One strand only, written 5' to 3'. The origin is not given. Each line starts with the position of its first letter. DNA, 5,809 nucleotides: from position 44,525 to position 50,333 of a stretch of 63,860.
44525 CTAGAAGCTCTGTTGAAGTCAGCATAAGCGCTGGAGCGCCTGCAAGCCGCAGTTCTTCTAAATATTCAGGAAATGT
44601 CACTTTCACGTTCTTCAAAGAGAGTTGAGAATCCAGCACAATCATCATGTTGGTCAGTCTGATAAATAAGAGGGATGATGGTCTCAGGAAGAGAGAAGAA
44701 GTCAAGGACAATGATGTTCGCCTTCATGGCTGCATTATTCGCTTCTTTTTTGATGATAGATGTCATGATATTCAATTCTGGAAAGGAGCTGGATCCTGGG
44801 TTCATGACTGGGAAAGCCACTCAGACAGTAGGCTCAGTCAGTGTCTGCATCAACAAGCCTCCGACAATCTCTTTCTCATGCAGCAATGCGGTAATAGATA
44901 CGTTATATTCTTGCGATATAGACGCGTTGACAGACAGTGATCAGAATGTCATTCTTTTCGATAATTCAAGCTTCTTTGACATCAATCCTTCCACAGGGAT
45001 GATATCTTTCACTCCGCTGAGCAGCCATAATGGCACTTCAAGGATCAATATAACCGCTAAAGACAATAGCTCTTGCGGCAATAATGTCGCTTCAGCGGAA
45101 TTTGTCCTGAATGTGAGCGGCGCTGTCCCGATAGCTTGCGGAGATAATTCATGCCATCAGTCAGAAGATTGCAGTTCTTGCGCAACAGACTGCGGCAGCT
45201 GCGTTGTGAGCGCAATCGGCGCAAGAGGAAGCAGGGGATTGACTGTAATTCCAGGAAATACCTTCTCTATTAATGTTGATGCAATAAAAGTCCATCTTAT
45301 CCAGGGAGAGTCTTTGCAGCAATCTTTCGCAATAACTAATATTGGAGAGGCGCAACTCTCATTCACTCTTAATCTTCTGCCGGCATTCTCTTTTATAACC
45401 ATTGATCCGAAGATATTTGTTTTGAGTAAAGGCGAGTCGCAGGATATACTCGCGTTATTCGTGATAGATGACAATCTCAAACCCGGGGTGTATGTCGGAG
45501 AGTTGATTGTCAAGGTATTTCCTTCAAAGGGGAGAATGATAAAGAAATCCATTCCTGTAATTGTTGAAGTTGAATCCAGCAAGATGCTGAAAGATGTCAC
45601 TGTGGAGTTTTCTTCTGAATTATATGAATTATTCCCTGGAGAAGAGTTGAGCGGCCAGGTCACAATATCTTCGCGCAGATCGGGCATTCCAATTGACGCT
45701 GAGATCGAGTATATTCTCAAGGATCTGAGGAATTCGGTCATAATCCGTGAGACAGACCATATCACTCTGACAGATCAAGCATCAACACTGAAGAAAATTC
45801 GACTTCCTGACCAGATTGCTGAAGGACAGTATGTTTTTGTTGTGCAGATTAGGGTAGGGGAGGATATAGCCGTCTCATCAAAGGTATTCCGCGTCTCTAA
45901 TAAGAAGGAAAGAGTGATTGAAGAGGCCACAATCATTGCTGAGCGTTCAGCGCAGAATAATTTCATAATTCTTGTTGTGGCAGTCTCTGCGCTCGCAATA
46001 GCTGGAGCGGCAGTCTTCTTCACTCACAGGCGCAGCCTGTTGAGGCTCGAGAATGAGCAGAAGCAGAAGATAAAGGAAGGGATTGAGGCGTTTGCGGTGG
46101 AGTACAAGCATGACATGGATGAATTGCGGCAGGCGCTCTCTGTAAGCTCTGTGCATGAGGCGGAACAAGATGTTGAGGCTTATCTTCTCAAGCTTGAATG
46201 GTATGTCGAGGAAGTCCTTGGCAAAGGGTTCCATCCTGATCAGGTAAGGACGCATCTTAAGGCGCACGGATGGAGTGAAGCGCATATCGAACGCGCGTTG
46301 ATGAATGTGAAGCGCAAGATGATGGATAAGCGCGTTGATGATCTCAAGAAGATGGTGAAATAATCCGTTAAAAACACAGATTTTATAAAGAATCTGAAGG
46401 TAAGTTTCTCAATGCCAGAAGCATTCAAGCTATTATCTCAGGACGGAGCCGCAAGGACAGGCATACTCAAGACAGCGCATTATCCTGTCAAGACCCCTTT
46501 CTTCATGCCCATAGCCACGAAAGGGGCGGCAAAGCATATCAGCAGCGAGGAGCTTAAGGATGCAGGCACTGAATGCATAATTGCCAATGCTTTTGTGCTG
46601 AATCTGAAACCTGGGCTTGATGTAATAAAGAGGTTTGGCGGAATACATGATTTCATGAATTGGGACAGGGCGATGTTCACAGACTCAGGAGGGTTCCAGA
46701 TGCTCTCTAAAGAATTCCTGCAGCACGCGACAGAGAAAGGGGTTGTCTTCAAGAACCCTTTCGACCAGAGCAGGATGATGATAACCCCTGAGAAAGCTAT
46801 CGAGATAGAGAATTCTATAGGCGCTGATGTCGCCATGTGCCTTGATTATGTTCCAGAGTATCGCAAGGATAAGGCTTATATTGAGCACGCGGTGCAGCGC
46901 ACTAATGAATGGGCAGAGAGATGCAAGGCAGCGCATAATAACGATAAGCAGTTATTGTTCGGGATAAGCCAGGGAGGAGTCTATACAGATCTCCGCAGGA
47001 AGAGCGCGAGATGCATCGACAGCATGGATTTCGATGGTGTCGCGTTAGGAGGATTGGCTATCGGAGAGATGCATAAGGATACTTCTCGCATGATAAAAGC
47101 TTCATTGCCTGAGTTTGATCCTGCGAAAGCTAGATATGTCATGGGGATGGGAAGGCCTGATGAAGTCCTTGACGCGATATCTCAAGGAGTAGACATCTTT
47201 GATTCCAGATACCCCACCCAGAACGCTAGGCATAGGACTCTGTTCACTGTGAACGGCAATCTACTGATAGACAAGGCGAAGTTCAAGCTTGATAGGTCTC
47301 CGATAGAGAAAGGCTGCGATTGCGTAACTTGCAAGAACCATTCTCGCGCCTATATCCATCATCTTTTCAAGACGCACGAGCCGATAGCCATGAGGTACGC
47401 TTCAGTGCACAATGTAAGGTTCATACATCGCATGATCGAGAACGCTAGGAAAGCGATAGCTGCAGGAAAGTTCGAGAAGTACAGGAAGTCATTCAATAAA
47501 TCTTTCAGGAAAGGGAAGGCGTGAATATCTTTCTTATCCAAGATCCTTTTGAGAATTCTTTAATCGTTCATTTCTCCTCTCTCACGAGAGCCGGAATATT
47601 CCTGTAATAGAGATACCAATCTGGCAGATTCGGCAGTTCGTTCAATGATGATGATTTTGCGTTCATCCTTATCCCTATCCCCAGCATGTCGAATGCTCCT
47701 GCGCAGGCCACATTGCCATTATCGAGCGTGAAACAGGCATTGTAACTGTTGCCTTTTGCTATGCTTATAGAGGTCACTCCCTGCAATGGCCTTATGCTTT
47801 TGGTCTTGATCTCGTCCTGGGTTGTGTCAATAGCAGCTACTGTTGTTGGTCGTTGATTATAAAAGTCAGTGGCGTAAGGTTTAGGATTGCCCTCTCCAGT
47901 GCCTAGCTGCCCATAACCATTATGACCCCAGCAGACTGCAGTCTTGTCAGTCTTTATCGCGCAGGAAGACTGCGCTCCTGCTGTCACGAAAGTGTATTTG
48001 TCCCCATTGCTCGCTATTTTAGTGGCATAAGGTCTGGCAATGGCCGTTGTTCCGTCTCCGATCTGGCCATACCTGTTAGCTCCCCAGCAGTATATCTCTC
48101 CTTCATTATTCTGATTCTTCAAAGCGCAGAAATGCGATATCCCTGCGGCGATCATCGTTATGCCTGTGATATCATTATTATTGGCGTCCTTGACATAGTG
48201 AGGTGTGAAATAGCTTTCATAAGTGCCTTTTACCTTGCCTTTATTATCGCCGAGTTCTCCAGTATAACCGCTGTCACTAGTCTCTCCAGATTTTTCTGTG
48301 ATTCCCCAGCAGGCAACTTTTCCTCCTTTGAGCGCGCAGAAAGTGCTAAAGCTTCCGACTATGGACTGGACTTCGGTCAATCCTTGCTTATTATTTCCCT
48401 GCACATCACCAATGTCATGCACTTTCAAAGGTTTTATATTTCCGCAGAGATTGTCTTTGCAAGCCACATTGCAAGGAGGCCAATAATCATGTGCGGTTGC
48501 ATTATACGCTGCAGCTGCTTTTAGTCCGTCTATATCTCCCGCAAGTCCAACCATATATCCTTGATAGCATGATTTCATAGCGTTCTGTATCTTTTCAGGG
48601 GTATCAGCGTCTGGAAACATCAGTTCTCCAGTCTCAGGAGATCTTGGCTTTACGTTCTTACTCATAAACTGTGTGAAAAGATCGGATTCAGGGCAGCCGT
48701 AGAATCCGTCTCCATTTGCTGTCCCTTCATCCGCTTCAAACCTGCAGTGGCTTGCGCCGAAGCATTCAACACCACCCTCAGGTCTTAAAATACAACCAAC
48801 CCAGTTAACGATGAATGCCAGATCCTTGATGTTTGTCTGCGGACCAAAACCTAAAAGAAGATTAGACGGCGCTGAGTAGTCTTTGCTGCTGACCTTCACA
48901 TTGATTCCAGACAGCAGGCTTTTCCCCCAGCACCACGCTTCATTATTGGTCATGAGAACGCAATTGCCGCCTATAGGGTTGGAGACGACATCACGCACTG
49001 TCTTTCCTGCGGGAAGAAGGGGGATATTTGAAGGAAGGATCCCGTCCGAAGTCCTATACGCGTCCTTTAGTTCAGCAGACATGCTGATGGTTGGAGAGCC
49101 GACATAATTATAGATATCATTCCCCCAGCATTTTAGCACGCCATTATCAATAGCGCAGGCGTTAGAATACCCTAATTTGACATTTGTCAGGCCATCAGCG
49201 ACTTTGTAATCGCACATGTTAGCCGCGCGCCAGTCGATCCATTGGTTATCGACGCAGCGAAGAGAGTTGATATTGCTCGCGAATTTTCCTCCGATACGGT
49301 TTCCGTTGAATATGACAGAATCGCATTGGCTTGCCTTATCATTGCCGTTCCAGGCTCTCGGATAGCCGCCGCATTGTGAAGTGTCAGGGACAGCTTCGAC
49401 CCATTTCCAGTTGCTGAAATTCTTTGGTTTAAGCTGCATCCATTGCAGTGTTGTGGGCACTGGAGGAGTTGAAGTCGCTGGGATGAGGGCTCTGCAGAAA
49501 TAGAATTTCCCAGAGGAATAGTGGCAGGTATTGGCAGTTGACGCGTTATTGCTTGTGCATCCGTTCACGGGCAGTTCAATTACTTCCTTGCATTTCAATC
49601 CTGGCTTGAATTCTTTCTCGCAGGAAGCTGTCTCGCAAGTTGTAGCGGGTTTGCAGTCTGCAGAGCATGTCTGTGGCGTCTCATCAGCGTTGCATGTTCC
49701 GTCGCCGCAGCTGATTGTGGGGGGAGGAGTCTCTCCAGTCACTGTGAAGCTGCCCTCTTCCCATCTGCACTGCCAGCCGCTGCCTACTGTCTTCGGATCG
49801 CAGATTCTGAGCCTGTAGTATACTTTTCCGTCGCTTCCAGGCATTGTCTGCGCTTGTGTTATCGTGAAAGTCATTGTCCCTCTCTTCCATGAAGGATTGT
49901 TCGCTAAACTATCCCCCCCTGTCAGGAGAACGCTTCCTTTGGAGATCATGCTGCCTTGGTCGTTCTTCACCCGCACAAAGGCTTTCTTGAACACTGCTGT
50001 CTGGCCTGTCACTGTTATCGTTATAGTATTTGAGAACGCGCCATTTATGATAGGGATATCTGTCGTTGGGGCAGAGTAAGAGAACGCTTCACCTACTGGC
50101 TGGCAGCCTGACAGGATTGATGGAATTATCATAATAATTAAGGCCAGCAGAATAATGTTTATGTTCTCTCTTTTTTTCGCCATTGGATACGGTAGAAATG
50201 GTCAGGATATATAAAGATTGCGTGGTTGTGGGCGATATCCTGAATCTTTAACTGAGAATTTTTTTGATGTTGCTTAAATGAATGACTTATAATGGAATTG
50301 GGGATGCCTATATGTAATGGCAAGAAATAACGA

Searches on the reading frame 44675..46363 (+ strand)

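Call 54: search_protein_families(library=pfam, proteins=[window:44675-46363:+], max_evalue=0.01)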
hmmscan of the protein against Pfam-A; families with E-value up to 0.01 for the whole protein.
window:44675-46363:+ (562 aa): 2 families
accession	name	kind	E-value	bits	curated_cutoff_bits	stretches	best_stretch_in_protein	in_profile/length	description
PF22544.2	HYDIN_VesB_CFA65-like_Ig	-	0.0033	18.1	25.5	0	210-259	17-67/100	HYDIN/CFA65/VesB-like, Ig-like domain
PF05345.18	He_PIG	-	0.0048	17.8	24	0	102-147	53-95/96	Putative Ig domain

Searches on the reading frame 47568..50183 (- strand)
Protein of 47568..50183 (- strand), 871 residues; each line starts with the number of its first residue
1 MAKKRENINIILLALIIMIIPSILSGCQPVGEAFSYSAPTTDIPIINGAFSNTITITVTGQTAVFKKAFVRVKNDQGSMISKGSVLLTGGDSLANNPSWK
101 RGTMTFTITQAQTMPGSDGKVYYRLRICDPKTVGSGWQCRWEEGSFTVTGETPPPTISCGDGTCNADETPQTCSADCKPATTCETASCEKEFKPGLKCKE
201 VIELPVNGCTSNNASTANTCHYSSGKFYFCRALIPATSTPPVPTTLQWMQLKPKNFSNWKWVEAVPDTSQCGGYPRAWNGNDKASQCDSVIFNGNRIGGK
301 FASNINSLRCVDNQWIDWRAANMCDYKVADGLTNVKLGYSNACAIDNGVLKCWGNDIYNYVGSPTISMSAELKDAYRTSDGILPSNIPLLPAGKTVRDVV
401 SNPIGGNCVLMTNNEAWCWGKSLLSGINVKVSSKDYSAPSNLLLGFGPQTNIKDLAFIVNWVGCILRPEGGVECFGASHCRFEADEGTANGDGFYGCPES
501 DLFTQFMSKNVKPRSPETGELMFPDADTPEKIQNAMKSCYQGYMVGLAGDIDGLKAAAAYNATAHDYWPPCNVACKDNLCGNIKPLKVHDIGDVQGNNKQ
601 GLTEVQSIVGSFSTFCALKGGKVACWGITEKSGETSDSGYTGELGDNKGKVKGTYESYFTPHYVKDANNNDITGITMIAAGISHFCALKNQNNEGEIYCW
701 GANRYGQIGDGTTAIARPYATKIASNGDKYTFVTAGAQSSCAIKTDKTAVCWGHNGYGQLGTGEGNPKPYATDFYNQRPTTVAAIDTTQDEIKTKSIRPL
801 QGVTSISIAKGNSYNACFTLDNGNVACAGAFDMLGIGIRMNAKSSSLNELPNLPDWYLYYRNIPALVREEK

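Call 85: search_protein_families(library=pfam, proteins=[window:47568-50183:-], max_evalue=0.001)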
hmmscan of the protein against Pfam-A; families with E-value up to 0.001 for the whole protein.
window:47568-50183:- (871 aa): 3 families
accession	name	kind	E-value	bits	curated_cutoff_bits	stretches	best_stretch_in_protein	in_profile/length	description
PF25390.1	WD40_RLD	-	1.5e-26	94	150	1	604-841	90-283/363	RCC1-like domain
PF13540.12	RCC1_2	-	1e-17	63.8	22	2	675-707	1-30/30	Regulator of chromosome condensation (RCC1) repeat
PF00415.24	RCC1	-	4e-15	56.6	21.7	1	694-743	1-50/50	Regulator of chromosome condensation (RCC1) repeat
